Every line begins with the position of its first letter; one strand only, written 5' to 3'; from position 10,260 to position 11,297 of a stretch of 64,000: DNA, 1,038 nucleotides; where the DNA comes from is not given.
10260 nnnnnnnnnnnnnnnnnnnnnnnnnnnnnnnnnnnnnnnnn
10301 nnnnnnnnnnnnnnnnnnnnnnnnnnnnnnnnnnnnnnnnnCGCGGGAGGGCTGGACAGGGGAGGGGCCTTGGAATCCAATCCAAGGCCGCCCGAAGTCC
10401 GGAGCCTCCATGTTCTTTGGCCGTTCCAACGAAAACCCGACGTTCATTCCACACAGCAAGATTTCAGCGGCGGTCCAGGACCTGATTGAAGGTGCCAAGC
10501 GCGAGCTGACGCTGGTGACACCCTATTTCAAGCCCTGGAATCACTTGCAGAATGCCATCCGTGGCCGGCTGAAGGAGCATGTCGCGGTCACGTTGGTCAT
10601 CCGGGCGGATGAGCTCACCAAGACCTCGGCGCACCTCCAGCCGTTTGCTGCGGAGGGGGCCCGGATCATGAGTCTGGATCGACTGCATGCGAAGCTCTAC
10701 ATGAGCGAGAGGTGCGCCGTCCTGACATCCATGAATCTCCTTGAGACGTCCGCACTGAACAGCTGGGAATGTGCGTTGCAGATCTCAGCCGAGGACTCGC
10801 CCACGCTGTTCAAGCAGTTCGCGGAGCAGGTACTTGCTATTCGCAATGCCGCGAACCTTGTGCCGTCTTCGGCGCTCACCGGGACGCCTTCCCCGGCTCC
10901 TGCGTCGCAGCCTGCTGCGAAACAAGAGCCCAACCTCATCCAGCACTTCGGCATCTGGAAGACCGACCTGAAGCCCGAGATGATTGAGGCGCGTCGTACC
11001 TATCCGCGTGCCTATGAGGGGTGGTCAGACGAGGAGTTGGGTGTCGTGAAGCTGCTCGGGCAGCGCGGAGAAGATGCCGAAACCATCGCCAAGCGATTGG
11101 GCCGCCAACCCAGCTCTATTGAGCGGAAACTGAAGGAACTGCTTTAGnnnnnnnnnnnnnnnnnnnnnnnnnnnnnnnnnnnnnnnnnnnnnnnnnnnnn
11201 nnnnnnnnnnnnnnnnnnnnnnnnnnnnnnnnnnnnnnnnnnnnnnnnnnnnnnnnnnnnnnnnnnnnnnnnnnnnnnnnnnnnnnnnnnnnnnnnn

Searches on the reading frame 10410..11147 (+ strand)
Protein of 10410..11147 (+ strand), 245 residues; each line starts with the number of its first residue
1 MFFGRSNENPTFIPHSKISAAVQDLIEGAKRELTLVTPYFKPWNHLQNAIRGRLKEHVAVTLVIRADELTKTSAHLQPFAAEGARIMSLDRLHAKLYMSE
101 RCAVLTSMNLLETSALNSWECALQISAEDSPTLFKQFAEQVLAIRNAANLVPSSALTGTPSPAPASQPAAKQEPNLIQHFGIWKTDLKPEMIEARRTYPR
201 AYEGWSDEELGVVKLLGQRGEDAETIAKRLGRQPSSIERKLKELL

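Call 86: search_protein_families(library=pfam, proteins=[window:10410-11147:+], max_evalue=0.01)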
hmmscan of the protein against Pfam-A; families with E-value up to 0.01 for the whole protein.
window:10410-11147:+ (245 aa): 2 families
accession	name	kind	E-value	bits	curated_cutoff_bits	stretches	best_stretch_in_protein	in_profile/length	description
PF13091.12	PLDc_2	-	1.1e-08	35.4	27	1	24-138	3-125/132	PLD-like domain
PF13936.12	HTH_38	-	0.0066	16.6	27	1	218-242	18-42/44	Helix-turn-helix domain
